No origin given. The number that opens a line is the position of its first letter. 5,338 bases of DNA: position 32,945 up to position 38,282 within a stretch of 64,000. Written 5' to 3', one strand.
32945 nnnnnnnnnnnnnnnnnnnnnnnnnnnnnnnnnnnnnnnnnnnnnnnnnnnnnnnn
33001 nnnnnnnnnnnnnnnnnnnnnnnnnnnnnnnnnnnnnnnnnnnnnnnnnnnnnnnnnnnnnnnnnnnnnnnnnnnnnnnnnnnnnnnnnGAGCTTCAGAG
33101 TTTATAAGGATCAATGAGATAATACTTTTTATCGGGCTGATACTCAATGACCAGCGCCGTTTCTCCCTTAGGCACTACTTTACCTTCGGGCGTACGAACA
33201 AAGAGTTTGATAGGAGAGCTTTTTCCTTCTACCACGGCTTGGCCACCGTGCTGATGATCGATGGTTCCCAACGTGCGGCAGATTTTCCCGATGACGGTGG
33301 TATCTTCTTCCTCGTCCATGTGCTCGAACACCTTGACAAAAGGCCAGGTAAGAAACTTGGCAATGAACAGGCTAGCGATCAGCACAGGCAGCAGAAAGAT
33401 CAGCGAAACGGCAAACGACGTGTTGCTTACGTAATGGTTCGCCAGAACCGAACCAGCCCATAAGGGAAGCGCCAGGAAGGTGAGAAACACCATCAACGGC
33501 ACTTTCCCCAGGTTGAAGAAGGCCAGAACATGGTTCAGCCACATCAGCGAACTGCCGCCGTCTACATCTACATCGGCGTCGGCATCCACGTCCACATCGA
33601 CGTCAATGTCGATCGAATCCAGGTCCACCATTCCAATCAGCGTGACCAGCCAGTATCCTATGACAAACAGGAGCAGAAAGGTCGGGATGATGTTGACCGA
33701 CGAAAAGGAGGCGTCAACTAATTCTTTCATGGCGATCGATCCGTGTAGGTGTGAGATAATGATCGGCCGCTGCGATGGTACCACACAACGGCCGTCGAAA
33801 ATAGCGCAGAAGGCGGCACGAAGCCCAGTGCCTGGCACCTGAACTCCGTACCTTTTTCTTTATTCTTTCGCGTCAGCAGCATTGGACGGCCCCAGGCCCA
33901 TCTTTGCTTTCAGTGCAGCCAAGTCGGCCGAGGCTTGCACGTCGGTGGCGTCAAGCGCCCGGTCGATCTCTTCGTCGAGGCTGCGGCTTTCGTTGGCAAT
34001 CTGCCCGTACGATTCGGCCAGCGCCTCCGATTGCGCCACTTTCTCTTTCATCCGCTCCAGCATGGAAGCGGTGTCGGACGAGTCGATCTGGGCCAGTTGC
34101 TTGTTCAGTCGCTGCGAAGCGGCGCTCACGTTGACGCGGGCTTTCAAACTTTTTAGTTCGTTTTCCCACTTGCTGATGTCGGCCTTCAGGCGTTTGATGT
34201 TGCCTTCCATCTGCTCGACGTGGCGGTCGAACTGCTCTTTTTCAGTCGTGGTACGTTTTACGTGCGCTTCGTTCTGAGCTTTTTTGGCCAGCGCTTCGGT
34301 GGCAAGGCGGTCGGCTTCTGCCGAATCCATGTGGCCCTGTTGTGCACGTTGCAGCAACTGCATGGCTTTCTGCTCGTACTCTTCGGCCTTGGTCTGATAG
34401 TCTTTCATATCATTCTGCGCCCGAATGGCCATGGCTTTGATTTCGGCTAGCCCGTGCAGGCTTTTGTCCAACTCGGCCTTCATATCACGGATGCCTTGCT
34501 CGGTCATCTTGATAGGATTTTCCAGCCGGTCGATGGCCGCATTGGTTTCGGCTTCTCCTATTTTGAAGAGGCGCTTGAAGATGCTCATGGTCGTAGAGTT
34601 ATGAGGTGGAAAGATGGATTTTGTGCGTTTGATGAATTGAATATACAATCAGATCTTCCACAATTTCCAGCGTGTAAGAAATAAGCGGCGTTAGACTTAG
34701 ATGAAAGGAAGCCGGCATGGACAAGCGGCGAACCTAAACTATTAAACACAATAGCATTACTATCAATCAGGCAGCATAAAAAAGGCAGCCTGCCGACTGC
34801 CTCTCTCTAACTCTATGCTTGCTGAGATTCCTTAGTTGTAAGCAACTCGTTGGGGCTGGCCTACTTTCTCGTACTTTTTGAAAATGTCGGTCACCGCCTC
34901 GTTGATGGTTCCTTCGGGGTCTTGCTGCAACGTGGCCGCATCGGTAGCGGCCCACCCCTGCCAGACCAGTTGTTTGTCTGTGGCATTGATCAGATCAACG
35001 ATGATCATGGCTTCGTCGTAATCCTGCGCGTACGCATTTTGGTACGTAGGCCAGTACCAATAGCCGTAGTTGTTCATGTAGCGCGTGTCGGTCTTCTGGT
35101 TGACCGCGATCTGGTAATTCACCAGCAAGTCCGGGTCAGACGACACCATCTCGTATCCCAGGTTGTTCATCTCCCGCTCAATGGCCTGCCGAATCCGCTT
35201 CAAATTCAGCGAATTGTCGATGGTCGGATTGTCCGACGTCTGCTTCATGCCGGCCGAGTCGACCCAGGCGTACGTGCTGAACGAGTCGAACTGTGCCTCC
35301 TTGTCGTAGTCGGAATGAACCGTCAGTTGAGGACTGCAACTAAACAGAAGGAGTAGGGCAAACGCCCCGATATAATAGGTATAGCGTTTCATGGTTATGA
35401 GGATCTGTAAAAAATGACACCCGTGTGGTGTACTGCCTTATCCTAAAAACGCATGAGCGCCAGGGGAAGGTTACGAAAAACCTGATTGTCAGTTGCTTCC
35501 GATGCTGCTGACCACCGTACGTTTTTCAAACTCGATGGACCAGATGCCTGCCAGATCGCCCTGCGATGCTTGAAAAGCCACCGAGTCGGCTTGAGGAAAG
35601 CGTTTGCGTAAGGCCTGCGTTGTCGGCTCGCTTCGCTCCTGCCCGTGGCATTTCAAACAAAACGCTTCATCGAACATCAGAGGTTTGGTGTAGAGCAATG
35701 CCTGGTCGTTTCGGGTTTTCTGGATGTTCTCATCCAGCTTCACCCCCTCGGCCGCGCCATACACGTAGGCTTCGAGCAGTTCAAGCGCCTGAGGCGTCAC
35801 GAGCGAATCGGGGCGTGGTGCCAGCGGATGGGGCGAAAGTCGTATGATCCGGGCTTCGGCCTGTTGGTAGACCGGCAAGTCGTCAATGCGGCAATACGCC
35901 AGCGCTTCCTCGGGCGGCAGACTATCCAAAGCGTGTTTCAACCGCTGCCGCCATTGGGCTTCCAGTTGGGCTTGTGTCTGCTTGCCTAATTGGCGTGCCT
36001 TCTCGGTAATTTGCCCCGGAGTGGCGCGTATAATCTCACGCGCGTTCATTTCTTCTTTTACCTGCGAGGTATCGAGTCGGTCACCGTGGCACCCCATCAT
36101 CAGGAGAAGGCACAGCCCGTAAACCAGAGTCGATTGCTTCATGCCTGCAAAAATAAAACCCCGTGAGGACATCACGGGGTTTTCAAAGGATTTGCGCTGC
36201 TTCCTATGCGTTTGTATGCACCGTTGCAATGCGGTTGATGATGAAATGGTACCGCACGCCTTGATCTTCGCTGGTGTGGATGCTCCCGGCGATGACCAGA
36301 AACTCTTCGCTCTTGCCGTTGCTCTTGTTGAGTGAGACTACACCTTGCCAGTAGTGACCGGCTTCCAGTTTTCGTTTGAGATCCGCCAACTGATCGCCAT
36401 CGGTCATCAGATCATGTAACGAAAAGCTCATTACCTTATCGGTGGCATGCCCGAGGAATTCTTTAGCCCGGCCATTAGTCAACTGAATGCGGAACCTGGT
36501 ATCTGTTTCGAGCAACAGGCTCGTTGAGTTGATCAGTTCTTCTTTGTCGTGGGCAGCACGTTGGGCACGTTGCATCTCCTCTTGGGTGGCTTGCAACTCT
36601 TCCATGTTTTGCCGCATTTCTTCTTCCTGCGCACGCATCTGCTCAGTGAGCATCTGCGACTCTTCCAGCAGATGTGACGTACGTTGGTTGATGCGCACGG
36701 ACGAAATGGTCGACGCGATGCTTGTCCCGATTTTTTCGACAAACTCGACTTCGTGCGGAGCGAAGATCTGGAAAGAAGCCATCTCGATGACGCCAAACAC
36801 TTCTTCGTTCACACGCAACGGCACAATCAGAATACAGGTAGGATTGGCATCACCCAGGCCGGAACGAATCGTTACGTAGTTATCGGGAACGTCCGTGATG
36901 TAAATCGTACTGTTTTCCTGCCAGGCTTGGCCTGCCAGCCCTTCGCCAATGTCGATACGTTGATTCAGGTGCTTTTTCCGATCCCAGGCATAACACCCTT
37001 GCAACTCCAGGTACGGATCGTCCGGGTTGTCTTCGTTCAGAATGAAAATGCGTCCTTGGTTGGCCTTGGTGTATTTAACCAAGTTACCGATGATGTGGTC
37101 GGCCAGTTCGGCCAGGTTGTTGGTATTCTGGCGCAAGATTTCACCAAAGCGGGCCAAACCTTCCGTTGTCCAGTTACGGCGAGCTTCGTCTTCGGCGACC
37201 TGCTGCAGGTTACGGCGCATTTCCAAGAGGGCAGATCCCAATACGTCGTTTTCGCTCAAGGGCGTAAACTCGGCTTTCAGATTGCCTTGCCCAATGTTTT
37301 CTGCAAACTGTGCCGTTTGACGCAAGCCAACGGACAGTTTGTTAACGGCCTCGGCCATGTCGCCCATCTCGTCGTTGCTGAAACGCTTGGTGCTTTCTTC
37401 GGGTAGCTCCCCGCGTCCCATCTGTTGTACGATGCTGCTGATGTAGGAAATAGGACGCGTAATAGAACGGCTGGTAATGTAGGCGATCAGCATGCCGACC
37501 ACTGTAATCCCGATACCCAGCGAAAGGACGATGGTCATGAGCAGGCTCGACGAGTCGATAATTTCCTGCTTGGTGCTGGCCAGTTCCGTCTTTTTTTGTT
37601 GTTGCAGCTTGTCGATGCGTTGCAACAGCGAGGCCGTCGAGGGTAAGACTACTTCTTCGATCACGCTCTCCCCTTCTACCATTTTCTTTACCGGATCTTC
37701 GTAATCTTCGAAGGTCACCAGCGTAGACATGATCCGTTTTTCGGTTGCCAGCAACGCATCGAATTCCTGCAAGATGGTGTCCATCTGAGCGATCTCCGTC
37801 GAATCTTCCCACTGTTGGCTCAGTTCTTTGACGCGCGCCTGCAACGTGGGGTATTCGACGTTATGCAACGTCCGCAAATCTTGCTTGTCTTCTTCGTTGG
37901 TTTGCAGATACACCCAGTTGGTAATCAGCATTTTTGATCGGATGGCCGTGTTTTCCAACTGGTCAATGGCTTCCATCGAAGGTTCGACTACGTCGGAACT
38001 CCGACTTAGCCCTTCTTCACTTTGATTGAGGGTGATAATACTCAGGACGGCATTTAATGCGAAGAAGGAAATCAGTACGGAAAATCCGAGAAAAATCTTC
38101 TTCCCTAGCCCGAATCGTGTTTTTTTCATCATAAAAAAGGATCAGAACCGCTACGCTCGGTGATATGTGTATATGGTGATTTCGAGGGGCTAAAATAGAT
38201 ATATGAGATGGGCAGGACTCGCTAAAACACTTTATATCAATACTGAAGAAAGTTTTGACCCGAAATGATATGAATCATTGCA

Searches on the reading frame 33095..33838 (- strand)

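Call 7: search_protein_families(library=pfam, proteins=[window:33095-33838:-], max_evalue=0.01)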
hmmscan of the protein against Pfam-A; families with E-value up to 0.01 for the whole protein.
window:33095-33838:- (247 aa): 1 family
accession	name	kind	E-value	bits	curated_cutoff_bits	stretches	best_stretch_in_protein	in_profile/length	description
PF21001.2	YqiJ_N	-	0.0083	16.7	23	0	63-134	19-88/116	Inner membrane protein YqiJ, N-terminal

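Call 81: search_protein_families(library=pfam, proteins=[window:33095-33838:-], max_evalue=1)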
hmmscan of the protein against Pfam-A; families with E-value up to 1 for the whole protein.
window:33095-33838:- (247 aa): 2 families
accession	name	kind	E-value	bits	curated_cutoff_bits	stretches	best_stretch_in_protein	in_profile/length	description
PF21001.2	YqiJ_N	-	0.0083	16.7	23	1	63-134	19-88/116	Inner membrane protein YqiJ, N-terminal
PF15033.11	Kinocilin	-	0.059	13.5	27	1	119-176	15-68/123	Kinocilin protein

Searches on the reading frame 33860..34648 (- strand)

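Call 7: search_protein_families(library=pfam, proteins=[window:33860-34648:-], max_evalue=0.01)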
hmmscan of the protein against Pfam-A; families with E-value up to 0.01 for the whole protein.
window:33860-34648:- (262 aa): 3 families
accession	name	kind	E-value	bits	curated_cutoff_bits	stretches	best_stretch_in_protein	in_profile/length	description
PF04012.17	PspA_IM30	-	1e-39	136.9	33.9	1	22-249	1-217/220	PspA/IM30 family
PF00261.25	Tropomyosin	-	0.0038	17.1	38.6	0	117-188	170-239/242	Tropomyosin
PF25764.1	KIF21A_4th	-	0.0087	16.2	33.1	0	32-126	49-142/183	KIF21A-like domain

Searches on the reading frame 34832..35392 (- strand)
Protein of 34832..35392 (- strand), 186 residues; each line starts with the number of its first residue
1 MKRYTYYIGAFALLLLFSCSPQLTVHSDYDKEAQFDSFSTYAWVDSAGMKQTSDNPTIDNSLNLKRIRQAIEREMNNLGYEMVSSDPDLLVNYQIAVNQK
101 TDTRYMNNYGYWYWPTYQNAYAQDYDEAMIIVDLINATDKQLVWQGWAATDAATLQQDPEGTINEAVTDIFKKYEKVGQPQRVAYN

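Call 7: search_protein_families(library=pfam, proteins=[window:34832-35392:-], max_evalue=0.01)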
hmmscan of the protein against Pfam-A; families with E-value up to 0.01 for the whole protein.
window:34832-35392:- (186 aa): 1 family
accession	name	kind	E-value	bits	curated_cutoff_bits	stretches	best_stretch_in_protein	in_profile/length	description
PF13590.11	DUF4136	-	9.4e-35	120.7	32.8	1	25-174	1-150/152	Domain of unknown function (DUF4136)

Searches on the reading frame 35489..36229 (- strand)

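Call 7: search_protein_families(library=pfam, proteins=[window:35489-36229:-], max_evalue=0.01)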
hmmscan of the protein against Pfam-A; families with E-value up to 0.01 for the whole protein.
window:35489-36229:- (246 aa): 1 family
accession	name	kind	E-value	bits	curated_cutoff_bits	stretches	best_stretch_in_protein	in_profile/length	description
PF11845.13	Tll0287-like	-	9.6e-11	42.7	24.1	1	75-233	9-142/144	Tll0287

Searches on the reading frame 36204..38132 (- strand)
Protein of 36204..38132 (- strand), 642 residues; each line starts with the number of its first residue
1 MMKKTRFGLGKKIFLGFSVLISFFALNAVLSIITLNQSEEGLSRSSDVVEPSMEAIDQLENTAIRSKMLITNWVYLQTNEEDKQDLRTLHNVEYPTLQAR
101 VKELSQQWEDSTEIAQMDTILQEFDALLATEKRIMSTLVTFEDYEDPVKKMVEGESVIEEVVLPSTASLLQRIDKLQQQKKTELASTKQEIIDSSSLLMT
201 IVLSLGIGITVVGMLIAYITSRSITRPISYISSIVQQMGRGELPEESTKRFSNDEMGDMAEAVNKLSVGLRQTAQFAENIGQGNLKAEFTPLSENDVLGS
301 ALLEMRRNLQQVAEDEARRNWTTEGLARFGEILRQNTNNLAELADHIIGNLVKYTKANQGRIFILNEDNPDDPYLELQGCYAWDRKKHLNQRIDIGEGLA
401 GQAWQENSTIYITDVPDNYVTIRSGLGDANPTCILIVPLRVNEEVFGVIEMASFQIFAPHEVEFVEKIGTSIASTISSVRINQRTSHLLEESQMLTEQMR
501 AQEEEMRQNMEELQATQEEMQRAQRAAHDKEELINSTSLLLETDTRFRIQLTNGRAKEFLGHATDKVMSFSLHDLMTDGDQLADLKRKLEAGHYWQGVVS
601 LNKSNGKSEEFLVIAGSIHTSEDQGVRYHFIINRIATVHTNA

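Call 7: search_protein_families(library=pfam, proteins=[window:36204-38132:-], max_evalue=0.01)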
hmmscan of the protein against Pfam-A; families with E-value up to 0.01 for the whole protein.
window:36204-38132:- (642 aa): 5 families
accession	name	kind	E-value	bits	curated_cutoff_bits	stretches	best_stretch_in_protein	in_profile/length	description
PF13185.12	GAF_2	-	1.5e-15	58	28.6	1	338-476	2-135/136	GAF domain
PF00672.30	HAMP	-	5.9e-09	36.6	25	1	220-271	2-52/53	HAMP domain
PF01590.32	GAF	-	8e-09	36.6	22.4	1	340-476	2-133/133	GAF domain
PF13492.12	GAF_3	-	8.5e-06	26.6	27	1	378-476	35-127/129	GAF domain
PF13426.13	PAS_9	-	0.00055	20.6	27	1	539-631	4-95/103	PAS domain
